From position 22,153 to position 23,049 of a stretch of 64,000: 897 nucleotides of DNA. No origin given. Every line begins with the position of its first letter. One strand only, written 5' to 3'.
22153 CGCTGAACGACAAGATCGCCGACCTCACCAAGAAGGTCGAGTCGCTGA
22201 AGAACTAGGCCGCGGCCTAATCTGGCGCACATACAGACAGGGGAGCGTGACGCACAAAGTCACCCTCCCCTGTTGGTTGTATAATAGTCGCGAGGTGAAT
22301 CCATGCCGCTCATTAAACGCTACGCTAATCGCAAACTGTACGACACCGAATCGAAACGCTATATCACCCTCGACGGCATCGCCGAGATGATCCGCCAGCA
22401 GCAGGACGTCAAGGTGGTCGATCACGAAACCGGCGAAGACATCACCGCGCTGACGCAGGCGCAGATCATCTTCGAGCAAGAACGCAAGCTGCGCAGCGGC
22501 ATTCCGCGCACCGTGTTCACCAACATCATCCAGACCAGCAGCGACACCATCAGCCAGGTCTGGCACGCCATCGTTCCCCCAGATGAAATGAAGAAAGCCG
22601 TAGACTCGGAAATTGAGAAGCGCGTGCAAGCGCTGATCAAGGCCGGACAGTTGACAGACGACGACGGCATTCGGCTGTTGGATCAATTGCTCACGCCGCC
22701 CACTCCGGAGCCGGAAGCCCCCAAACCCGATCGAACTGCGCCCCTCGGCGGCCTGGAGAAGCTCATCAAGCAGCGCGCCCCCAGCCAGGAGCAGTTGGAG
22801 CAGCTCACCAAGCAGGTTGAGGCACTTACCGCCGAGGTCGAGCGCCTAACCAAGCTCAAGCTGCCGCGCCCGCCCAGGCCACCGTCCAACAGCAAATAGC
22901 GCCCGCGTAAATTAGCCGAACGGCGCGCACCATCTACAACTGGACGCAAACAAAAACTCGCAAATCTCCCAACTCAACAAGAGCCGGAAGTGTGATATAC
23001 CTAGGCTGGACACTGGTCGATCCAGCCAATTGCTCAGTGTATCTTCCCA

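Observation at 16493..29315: Phasin + PhaR, with no PHA synthase in the window, embedded in a dense neutral-lipid-handling neighbourhood (candidate lipid-body mobilisation locus)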

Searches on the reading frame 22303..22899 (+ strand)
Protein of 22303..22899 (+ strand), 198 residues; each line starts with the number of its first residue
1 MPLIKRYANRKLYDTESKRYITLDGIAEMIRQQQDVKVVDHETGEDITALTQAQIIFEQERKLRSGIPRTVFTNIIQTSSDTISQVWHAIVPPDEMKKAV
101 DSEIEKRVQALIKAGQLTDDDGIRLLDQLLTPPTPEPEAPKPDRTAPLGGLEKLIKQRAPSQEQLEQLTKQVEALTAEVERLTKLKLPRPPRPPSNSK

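Call 3: search_protein_families(library=pfam, proteins=[window:22303-22899:+], max_evalue=0.01)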
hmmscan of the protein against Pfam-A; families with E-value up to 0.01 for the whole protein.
window:22303-22899:+ (198 aa): 2 families
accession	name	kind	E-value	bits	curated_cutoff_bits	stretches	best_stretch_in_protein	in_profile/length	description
PF07879.16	PHB_acc_N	-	1e-27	96.5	25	1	3-62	1-60/61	PHB/PHA accumulation regulator DNA-binding domain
PF04899.17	MbeD_MobD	-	0.0072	16.9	21.6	0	156-184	42-70/70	MbeD/MobD like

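Call 9: find_encoding_contigs(protein=window:22303-22899:+, flank=10000, max_places=10)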
Protein window:22303-22899:+ (198 aa): 7 contigs read that carry it; 3 places shown.
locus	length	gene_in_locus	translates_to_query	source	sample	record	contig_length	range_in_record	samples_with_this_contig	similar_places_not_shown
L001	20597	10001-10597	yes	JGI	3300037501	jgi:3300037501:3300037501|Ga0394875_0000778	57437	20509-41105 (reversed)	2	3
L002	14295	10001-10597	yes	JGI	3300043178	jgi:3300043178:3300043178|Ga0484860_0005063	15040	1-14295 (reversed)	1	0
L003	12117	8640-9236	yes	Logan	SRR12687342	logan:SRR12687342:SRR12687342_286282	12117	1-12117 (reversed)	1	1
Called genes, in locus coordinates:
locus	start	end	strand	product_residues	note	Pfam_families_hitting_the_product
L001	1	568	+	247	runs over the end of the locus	PF00106:adh_short, PF08659:KR, PF13561:adh_short_C2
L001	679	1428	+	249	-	PF00106:adh_short, PF08659:KR, PF03435:Sacchrp_dh_NADP (weak), PF13561:adh_short_C2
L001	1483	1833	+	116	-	PF03780:Asp23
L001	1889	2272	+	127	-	PF01029:NusB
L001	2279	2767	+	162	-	PF02416:TatA_B_E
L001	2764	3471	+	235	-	PF00902:TatC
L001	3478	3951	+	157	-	PF03061:4HBT, PF13279:4HBT_2, PF13622:4HBT_3, PF22636:FlK (weak)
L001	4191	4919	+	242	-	PF26621:DUF8198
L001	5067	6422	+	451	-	PF01734:Patatin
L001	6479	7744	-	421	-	PF01553:Acyltransferase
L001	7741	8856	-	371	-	PF01073:3Beta_HSD (weak), PF01370:Epimerase, PF16363:GDP_Man_Dehyd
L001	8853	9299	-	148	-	-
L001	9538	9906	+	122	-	PF05597:Phasin (weak)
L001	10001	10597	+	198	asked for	PF07879:PHB_acc_N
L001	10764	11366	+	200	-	-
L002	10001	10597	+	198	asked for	PF07879:PHB_acc_N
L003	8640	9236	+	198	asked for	PF07879:PHB_acc_N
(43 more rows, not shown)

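Call 13: find_homologous_proteins(query=window:22303-22899:+, max_evalue=0.00001)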
Query window:22303-22899:+ (198 aa): 1900 proteins with E <= 0.00001 among 2159 candidates; the best 120 are listed.
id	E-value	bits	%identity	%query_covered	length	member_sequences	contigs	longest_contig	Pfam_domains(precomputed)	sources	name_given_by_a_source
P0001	1.7e-120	418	100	100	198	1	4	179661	PF07879.17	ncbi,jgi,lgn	jgi:polyhydroxyalkanoate synthesis repressor PhaR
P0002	5.1e-114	397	94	100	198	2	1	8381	PF07879.17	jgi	jgi:polyhydroxyalkanoate synthesis repressor PhaR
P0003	3.3e-112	391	93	92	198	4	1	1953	PF07879.17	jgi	-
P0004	3.9e-112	390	94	92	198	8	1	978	PF07879.17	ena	-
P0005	3.7e-111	387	92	92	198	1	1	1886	PF07879.17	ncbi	-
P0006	5.5e-111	387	92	92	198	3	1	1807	PF07879.17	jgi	jgi:polyhydroxyalkanoate synthesis repressor PhaR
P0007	8.3e-111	386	91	100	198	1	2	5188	PF07879.17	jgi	jgi:polyhydroxyalkanoate synthesis repressor PhaR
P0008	1.0e-110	386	91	92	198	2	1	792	PF07879.17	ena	-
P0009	1.3e-109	382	92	92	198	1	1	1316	PF07879.17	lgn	-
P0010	1.8e-109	382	90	92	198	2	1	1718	PF07879.17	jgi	-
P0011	5.0e-109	380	91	92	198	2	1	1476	PF07879.17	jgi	jgi:polyhydroxyalkanoate synthesis repressor PhaR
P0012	6.6e-109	380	90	92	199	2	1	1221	PF07879.17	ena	-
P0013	8.1e-109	380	88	100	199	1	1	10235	PF07879.17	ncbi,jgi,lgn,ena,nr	ncbi:MAG TPA: polyhydroxyalkanoate synthesis regulator DNA-binding domain-containing protein [Anaero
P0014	1.4e-108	379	90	92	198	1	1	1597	PF07879.17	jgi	jgi:polyhydroxyalkanoate synthesis repressor PhaR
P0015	3.6e-108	377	90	92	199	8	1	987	PF07879.17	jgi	jgi:polyhydroxyalkanoate synthesis repressor PhaR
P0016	6.6e-108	377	88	100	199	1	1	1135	PF07879.17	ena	-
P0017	1.4e-107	376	89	95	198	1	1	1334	PF07879.17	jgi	-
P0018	1.5e-107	375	91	92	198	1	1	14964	PF07879.17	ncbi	-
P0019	1.7e-107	375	89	92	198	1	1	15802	PF07879.17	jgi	jgi:polyhydroxyalkanoate synthesis repressor PhaR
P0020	1.8e-107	375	89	92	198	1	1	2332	PF07879.17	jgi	jgi:polyhydroxyalkanoate synthesis repressor PhaR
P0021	3.1e-107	374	87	100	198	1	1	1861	PF07879.17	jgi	jgi:polyhydroxyalkanoate synthesis repressor PhaR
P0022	4.7e-107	374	90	92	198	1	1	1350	PF07879.17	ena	-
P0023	4.7e-107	374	89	92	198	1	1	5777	PF07879.17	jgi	jgi:polyhydroxyalkanoate synthesis repressor PhaR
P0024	8.9e-107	373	88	92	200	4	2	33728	PF07879.17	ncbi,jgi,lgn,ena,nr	ncbi:MAG: hypothetical protein HGB05_08950 [Chloroflexi bacterium]|nr:hypothetical protein [Chlorofl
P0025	1.1e-106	373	87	100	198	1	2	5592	PF07879.17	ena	-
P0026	1.5e-106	372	84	100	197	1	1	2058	PF07879.17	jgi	jgi:polyhydroxyalkanoate synthesis repressor PhaR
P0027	1.6e-106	372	88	92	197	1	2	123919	PF07879.17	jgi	jgi:polyhydroxyalkanoate synthesis repressor PhaR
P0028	1.7e-106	372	88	100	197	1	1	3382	PF07879.17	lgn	-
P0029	1.8e-106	372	87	92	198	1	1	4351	PF07879.17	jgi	jgi:polyhydroxyalkanoate synthesis repressor PhaR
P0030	2.0e-106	372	88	100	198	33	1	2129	PF07879.17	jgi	jgi:polyhydroxyalkanoate synthesis repressor PhaR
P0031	3.9e-106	371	89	92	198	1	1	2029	PF07879.17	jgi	-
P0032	4.9e-106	370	88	92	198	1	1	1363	PF07879.17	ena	-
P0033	1.5e-105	369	87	92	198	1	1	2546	PF07879.17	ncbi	-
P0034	2.6e-105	368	89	92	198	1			PF07879.17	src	-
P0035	2.8e-105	368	87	92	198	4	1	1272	PF07879.17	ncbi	-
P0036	2.8e-105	368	87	92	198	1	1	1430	PF07879.17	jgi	jgi:polyhydroxyalkanoate synthesis repressor PhaR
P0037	4.1e-105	367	89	92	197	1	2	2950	PF07879.17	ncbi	-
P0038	4.7e-105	367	87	92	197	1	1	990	PF07879.17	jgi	jgi:polyhydroxyalkanoate synthesis repressor PhaR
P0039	8.4e-105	366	87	100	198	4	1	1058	PF07879.17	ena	-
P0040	1.0e-104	366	86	100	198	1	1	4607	PF07879.17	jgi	jgi:polyhydroxyalkanoate synthesis repressor PhaR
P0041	1.2e-104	366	88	92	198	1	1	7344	PF07879.17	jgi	jgi:polyhydroxyalkanoate synthesis repressor PhaR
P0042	1.2e-104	366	86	100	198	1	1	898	PF07879.17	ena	-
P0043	1.4e-104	366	87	100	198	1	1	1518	PF07879.17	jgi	jgi:polyhydroxyalkanoate synthesis repressor PhaR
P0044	1.5e-104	366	86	100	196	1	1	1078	PF07879.17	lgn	-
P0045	1.8e-104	365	86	100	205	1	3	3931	PF07879.17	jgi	jgi:polyhydroxyalkanoate synthesis repressor PhaR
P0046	1.9e-104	365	88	95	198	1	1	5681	PF07879.17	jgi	jgi:polyhydroxyalkanoate synthesis repressor PhaR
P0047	2.0e-104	365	87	94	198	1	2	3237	PF07879.17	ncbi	-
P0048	6.5e-104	364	88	92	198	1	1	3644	PF07879.17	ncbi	-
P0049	1.1e-103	363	86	100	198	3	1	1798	PF07879.17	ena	-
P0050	1.4e-103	362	86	100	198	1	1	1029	PF07879.17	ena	-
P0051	1.6e-103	362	86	95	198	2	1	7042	PF07879.17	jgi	jgi:polyhydroxyalkanoate synthesis repressor PhaR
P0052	1.8e-103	362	86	95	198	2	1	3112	PF07879.17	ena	-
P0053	9.4e-103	360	85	100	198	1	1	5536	PF07879.17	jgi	jgi:polyhydroxyalkanoate synthesis repressor PhaR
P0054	1.0e-102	360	86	92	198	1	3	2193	PF07879.17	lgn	-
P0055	1.8e-102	359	87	92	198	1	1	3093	PF07879.17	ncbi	-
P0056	8.5e-102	357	85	100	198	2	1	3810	PF07879.17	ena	-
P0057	1.8e-101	356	83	100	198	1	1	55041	PF07879.17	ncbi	-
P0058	3.3e-101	355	86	95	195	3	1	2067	PF07879.17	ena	-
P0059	3.7e-100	351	84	100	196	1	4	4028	PF07879.17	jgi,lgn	jgi:polyhydroxyalkanoate synthesis repressor PhaR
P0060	4.3e-100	351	83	100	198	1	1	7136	PF07879.17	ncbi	-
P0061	1.7e-99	349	85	92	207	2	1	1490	PF07879.17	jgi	jgi:polyhydroxyalkanoate synthesis repressor PhaR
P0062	1.9e-99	349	83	100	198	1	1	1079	PF07879.17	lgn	-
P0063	3.7e-98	345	83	100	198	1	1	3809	PF07879.17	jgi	jgi:polyhydroxyalkanoate synthesis repressor PhaR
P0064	1.8e-97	343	85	95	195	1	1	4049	PF07879.17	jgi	jgi:polyhydroxyalkanoate synthesis repressor PhaR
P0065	3.0e-97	342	80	100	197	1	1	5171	PF07879.17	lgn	-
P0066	1.3e-96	340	83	95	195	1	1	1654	PF07879.17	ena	-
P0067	1.9e-96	339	84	95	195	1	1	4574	PF07879.17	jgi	jgi:polyhydroxyalkanoate synthesis repressor PhaR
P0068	2.7e-96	339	84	95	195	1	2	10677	PF07879.17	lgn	-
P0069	6.2e-96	338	83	95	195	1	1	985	PF07879.17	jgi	jgi:polyhydroxyalkanoate synthesis repressor PhaR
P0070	9.2e-96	337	83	98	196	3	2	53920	PF07879.17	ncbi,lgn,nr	ncbi:hypothetical protein TFLX_06253 [Thermoflexales bacterium]|nr:hypothetical protein TFLX_06253 [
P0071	9.6e-96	337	84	95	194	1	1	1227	PF07879.17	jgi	jgi:polyhydroxyalkanoate synthesis repressor PhaR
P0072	1.1e-95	337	83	95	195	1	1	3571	PF07879.17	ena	-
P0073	1.4e-95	336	85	95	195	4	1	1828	PF07879.17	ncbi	-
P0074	2.1e-95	336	82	95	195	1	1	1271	PF07879.17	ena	-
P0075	2.7e-95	335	83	95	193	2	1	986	PF07879.17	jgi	jgi:polyhydroxyalkanoate synthesis repressor PhaR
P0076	3.3e-95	335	83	95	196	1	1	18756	PF07879.17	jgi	jgi:polyhydroxyalkanoate synthesis repressor PhaR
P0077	3.3e-95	335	80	100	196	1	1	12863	PF07879.17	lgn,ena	-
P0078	7.3e-95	334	83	95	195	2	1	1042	PF07879.17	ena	-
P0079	7.5e-95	334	89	88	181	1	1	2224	PF07879.17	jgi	jgi:polyhydroxyalkanoate synthesis repressor PhaR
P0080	2.1e-94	333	83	95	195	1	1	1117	PF07879.17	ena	-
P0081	2.8e-94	332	83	95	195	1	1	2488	PF07879.17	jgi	jgi:polyhydroxyalkanoate synthesis repressor PhaR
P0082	3.5e-94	332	82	95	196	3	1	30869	PF07879.17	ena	-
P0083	3.8e-94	332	82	95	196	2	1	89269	PF07879.17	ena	-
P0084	3.9e-94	332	79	100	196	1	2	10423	PF07879.17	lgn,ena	-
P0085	4.0e-94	332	81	95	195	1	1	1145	PF07879.17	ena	-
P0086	4.6e-94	331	83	95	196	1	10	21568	PF07879.17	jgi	jgi:polyhydroxyalkanoate synthesis repressor PhaR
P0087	5.1e-94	331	81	95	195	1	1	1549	PF07879.17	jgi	-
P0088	5.2e-94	331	82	95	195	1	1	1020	PF07879.17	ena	-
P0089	6.1e-94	331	78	100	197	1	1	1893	PF07879.17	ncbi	-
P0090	7.0e-94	331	83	95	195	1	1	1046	PF07879.17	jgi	jgi:polyhydroxyalkanoate synthesis repressor PhaR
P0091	7.6e-94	331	82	95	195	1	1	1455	PF07879.17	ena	-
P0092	1.1e-93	330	82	97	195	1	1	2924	PF07879.17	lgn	-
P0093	5.9e-93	328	81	95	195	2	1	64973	PF07879.17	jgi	jgi:polyhydroxyalkanoate synthesis repressor PhaR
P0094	8.8e-93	327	80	95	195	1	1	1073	PF07879.17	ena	-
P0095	1.5e-92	327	81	95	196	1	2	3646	PF07879.17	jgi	jgi:polyhydroxyalkanoate synthesis repressor PhaR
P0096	8.8e-92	324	78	100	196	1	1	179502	PF07879.17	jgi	jgi:polyhydroxyalkanoate synthesis repressor PhaR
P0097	4.0e-90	319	81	95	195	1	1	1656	PF07879.17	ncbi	-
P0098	5.4e-89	315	78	100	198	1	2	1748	PF07879.17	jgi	jgi:polyhydroxyalkanoate synthesis repressor PhaR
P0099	1.9e-88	313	78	95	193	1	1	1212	PF07879.17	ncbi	-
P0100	2.8e-87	309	76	95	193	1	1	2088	PF07879.17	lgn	-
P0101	1.4e-86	307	75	100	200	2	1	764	PF07879.17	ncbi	-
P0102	4.9e-86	305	76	95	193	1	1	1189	PF07879.17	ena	-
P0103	3.0e-85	303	73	100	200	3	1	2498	PF07879.17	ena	-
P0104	4.4e-83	296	73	100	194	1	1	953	PF07879.17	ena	-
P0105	5.8e-83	295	70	100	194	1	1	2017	PF07879.17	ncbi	-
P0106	7.3e-83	295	82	84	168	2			PF07879.17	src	-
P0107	1.0e-82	294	73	100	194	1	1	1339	PF07879.17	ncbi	-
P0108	1.2e-82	294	83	83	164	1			PF07879.17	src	-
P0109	1.6e-82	294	73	100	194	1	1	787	PF07879.17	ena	-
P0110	3.2e-82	293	73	100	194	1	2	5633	PF07879.17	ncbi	-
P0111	3.4e-82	293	73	100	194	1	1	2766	PF07879.17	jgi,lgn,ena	-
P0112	9.2e-82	291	72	100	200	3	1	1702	PF07879.17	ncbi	-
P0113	7.2e-78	279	77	87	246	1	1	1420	PF07879.17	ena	-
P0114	2.0e-73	264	82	75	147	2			PF07879.17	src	-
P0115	1.9e-67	245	91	62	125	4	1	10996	PF07879.17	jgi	jgi:polyhydroxyalkanoate synthesis repressor PhaR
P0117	4.7e-64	234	59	94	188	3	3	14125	PF07879.17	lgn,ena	-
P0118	7.1e-64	233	60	94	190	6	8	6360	PF07879.17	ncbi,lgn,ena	-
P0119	1.1e-63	232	60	96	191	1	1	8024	PF07879.17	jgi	jgi:polyhydroxyalkanoate synthesis repressor PhaR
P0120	2.9e-63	231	60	94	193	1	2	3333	PF07879.17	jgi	jgi:polyhydroxyalkanoate synthesis repressor PhaR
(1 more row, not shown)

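Call 14: search_protein_families(library=ncbifam, proteins=[window:22303-22899:+], max_evalue=0.01)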
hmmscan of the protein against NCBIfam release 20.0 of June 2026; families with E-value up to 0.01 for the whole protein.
window:22303-22899:+ (198 aa): 1 family
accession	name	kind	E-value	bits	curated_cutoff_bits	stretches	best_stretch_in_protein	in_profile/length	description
TIGR01848.1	PHA_reg_PhaR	equivalog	8.7e-21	74.3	109.45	1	3-85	2-84/107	polyhydroxyalkanoate synthesis repressor PhaR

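Call 17: find_related_loci(query=A1, collection=genome_contigs, flank=10000)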
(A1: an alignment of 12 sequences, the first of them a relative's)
Query A1 (198 aa) in genome_contigs; peptide patterns used: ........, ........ (x = any residue, [..] = any of these).
34 stretches matched a pattern; 13 encode a relative of the query (tblastn E <= 1e-3); 13 distinct loci.
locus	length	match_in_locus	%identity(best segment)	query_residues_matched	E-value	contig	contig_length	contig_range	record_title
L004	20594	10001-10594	88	1-198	2e-115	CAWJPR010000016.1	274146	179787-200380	MAG: uncultured Chloroflexia bacterium isolate MFD02979.bin.1.11 genome assembly, contig: contig_75637, whole genome sho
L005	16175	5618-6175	83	1-189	4e-101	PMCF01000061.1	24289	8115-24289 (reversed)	MAG: Anaerolineae bacterium isolate fen_1063 73.20120700_E3M.207_contig_160322, whole genome shotgun sequence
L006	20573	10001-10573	82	1-189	5e-98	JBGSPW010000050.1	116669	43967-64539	MAG: Thermoflexales bacterium isolate JTS-AC314 k141_21040, whole genome shotgun sequence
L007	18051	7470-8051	83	1-195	1e-104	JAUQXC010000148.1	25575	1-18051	MAG: Thermoflexales bacterium isolate BIN19 contig_51853, whole genome shotgun sequence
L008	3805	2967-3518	60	1-186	2e-71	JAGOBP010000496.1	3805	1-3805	MAG: Thermoflexales bacterium isolate Go_SlAct_bin_560 Go_SlAct_183792_length_3805_cov_3.063078, whole genome shotgun se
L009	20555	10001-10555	59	1-186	5e-70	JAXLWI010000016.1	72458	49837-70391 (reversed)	MAG: Anaerolineae bacterium isolate STL-CHL19 C2.143.fa-16, whole genome shotgun sequence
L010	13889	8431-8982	56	1-186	2e-67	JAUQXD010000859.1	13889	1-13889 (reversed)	MAG: Thermoflexales bacterium isolate BIN20 contig_188965, whole genome shotgun sequence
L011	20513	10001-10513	56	1-186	2e-66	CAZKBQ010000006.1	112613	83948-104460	MAG TPA_asm: uncultured Anaerolineae bacterium isolate SRP290908_co1_178 genome assembly, contig: NODE_147_length_112613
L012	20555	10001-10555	38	1-193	9e-39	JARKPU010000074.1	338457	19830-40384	MAG: Anaerolinea sp. isolate D180_metabat.33 k141_190645, whole genome shotgun sequence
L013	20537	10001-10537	43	1-170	1e-37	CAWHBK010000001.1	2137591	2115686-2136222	MAG: uncultured Chloroflexia bacterium isolate MFD00905.bin.2.32 genome assembly, contig: contig_11661, whole genome sho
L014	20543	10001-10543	39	1-184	2e-37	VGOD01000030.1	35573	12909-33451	MAG: Chloroflexi bacterium isolate K_DeepCast_250m_m2_061 K_DeepCast_250m_m2_061_Ga0194125_10001860, whole genome shotgu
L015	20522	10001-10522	41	1-175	3e-37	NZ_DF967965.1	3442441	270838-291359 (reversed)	Anaerolinea thermolimosa strain IMO-1, whole genome shotgun sequence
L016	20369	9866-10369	40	1-178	6e-31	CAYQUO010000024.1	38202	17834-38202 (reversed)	MAG TPA_asm: uncultured Anaerolineaceae bacterium isolate binchicken_co74_278 genome assembly, contig: NODE_1938_length_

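Call 21: search_protein_families(library=pfam, proteins=[L015:924-2054:+, L015:2120-2872:+, L015:2878-4695:+, L015:5155-9495:-, L015:10541-11074:-, L015:11113-11679:-, L015:11676-12713:-, L015:12773-14344:+, L015:14364-15263:+, L015:15203-16831:+], max_evalue=0.001)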
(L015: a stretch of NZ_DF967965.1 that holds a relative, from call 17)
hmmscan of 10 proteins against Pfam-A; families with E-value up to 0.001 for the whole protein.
L015:924-2054:+ (376 aa): 2 families
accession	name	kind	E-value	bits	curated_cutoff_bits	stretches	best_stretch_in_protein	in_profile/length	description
PF12974.12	Phosphonate-bd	-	8.9e-47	159.9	27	1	73-357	3-242/242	ABC transporter, phosphonate, periplasmic substrate-binding protein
PF09084.16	NMT1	-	2.5e-07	31.3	20.5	1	113-231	34-148/216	NMT1/THI5 like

L015:2120-2872:+ (250 aa): 5 families
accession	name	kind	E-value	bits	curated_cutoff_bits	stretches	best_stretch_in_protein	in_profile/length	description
PF00005.33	ABC_tran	-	2.5e-38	132.2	25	1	18-174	1-137/137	ABC transporter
PF13304.12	AAA_21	-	8.5e-08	33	27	0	30-51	1-22/304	AAA domain, putative AbiEii toxin, Type IV TA system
PF13555.12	AAA_29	-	0.0003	20.9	27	1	23-56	17-50/61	P-loop containing region of AAA domain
PF02463.25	SMC_N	-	0.00034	20.6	40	0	28-48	24-44/220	RecF/RecN/SMC N terminal domain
PF13191.12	AAA_16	-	0.00045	21.2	32.6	1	25-62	19-58/167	AAA ATPase domain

L015:2878-4695:+ (605 aa): 1 family
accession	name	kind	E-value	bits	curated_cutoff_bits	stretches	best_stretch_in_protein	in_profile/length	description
PF00528.27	BPD_transp_1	-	1.1e-12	48.5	26.4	1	448-593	15-167/184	Binding-protein-dependent transport system inner membrane component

L015:5155-9495:- (1446 aa): 6 families
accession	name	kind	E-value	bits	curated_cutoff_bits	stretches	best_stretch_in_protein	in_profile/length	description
PF13185.12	GAF_2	-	1.6e-75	252.2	28.6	6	785-915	2-132/136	GAF domain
PF01590.32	GAF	-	7.8e-68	227.5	22.4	6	786-916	1-131/133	GAF domain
PF00990.26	GGDEF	-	6.7e-45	153.2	23.8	1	1264-1421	1-161/161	Diguanylate cyclase, GGDEF domain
PF13492.12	GAF_3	-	1.1e-35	123.3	27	2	788-920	3-129/129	GAF domain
PF00672.30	HAMP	-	4.2e-08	33.8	25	1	191-237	7-53/53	HAMP domain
PF11849.14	DUF3369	-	2.6e-05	25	27.2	0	559-594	131-166/168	Domain of unknown function (DUF3369)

L015:10541-11074:- (177 aa): 1 family
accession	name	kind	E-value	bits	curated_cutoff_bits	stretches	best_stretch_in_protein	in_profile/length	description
PF01476.26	LysM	-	1.7e-11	44.3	20.9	1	45-88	1-42/43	LysM domain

L015:11113-11679:- (188 aa): 2 families
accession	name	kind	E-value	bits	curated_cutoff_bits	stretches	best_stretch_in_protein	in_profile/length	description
PF00034.26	Cytochrom_C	-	7.9e-12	46.8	21.3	1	89-185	3-89/90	Cytochrome c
PF13442.11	Cytochrome_CBB3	-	2.9e-10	40.8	27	1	88-182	4-68/68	Cytochrome C oxidase, cbb3-type, subunit III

L015:11676-12713:- (345 aa): 1 family
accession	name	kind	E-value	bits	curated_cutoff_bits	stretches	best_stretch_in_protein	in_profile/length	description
PF01208.23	URO-D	-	3.6e-15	56.3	23.9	1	99-303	101-310/346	Uroporphyrinogen decarboxylase (URO-D)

L015:12773-14344:+ (523 aa): 1 family
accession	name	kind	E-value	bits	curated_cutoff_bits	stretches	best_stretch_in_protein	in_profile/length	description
PF03747.19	ADP_ribosyl_GH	-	2.9e-44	152.3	26.2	1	15-307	1-287/287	ADP-ribosylglycohydrolase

L015:14364-15263:+ (299 aa): 0 families

L015:15203-16831:+ (542 aa): 2 families
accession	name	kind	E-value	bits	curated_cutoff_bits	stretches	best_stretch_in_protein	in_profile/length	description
PF04185.19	Phosphoesterase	-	1.6e-34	120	23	1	23-253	104-356/356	Phosphoesterase family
PF00149.33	Metallophos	-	1.1e-07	32.9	21.5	1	291-459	12-190/191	Calcineurin-like phosphoesterase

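Call 45: search_protein_families(library=pfam, proteins=[L013:10623-12491:-, L013:12819-13658:-, L013:6536-7792:+, L014:10587-12446:-, L014:12484-13536:-, L014:8578-9477:+, L016:10644-12449:-, L016:12480-13583:+, L016:8159-8935:+, L014:14463-15743:-], max_evalue=0.001)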
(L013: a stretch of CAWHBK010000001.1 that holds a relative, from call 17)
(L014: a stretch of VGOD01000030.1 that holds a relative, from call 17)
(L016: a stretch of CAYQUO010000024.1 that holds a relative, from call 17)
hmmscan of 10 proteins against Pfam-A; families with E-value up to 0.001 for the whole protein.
L013:10623-12491:- (623 aa): 0 families

L013:12819-13658:- (280 aa): 0 families

L013:6536-7792:+ (419 aa): 2 families
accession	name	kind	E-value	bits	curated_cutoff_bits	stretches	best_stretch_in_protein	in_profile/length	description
PF00697.28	PRAI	-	3.8e-16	59.8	22.7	1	23-202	2-166/193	N-(5'phosphoribosyl)anthranilate (PRA) isomerase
PF00291.31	PALP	-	1e-14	55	35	1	306-382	4-79/295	Pyridoxal-phosphate dependent enzyme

L014:10587-12446:- (620 aa): 5 families
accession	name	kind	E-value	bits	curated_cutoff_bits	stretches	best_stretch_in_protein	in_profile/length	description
PF00664.28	ABC_membrane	-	2.5e-49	168.9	28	1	41-306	6-273/274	ABC transporter transmembrane region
PF00005.33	ABC_tran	-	8.2e-36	124.1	25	1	393-542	1-137/137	ABC transporter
PF13191.12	AAA_16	-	1.8e-05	25.7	32.6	1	402-549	24-150/167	AAA ATPase domain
PF02463.25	SMC_N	-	6.2e-05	23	40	0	436-584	113-211/220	RecF/RecN/SMC N terminal domain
PF13604.12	AAA_30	-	0.0008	19.6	27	0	404-556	19-113/191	AAA domain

L014:12484-13536:- (351 aa): 1 family
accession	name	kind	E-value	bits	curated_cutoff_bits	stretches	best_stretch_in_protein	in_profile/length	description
PF03989.18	DNA_gyraseA_C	-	6.3e-19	67.6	27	2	210-250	2-47/48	DNA gyrase C-terminal domain, beta-propeller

L014:8578-9477:+ (300 aa): 11 families
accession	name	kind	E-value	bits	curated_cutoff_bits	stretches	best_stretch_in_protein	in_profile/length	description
PF04055.27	Radical_SAM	-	2.3e-19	70.6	29.5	1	24-229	3-157/166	Radical SAM superfamily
PF13353.11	Fer4_12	-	3.7e-13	50.4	22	2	15-47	2-34/137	4Fe-4S single cluster domain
PF00037.32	Fer4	-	7.8e-09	35.4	21.1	1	48-68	2-22/24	4Fe-4S binding domain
PF13237.11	Fer4_10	-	4.6e-08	33.3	25.5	1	51-93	6-52/53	4Fe-4S dicluster domain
PF12837.12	Fer4_6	-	3.9e-07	30.1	25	0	47-68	2-23/24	4Fe-4S binding domain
PF13187.11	Fer4_9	-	1.3e-05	25.5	27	1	53-95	1-49/52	4Fe-4S dicluster domain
PF12838.12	Fer4_7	-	2.8e-05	24.9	27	1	53-95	1-50/52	4Fe-4S dicluster domain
PF14697.11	Fer4_21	-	4.7e-05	23.9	35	1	52-93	6-51/59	4Fe-4S dicluster domain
PF13484.11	Fer4_16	-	0.00019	22.6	30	0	82-101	1-20/66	4Fe-4S double cluster binding domain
PF12800.12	Fer4_4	-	0.00021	21.8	24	0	81-93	2-14/17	4Fe-4S binding domain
PF13183.11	Fer4_8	-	0.00084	20.3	27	0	81-98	3-16/68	4Fe-4S dicluster domain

L016:10644-12449:- (602 aa): 0 families

L016:12480-13583:+ (368 aa): 7 families
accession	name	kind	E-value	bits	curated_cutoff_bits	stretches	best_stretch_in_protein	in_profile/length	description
PF02317.23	Octopine_DH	-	1.1e-49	168.7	30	1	191-333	4-149/150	NAD/NADP octopine/nopaline dehydrogenase, alpha-helical domain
PF03446.21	NAD_binding_2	-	4.4e-10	40.2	21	1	8-109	3-91/161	NAD binding domain of 6-phosphogluconate dehydrogenase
PF01210.29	NAD_Gly3P_dh_N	-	2.1e-07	31.5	23.1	1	8-108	3-100/158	NAD-dependent glycerol-3-phosphate dehydrogenase N-terminus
PF03807.23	F420_oxidored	-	1.6e-05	25.9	21.6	1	7-107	2-88/94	NADP oxidoreductase coenzyme F420-dependent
PF02558.23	ApbA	-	3.9e-05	23.8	22.2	1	8-109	2-98/150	Ketopantoate reductase PanE/ApbA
PF01134.28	GIDA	-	0.00019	21.1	22.1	1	8-43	3-38/391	Glucose inhibited division protein A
PF01488.26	Shikimate_DH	-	0.00059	20.4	24.3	0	5-45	13-54/138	Shikimate / quinate 5-dehydrogenase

L016:8159-8935:+ (259 aa): 2 families
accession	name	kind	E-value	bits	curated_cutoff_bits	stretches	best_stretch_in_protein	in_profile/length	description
PF02274.22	ADI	-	1.5e-10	41.1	22.8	1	97-155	169-228/377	Arginine deiminase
PF19420.4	DDAH_eukar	-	5.3e-05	23.1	23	1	30-142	25-152/291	N,N dimethylarginine dimethylhydrolase, eukaryotic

L014:14463-15743:- (427 aa): 1 family
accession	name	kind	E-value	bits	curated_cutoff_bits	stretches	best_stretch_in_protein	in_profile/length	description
PF03193.22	RsgA_GTPase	-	8.5e-54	182.4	30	1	189-364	1-173/174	RsgA GTPase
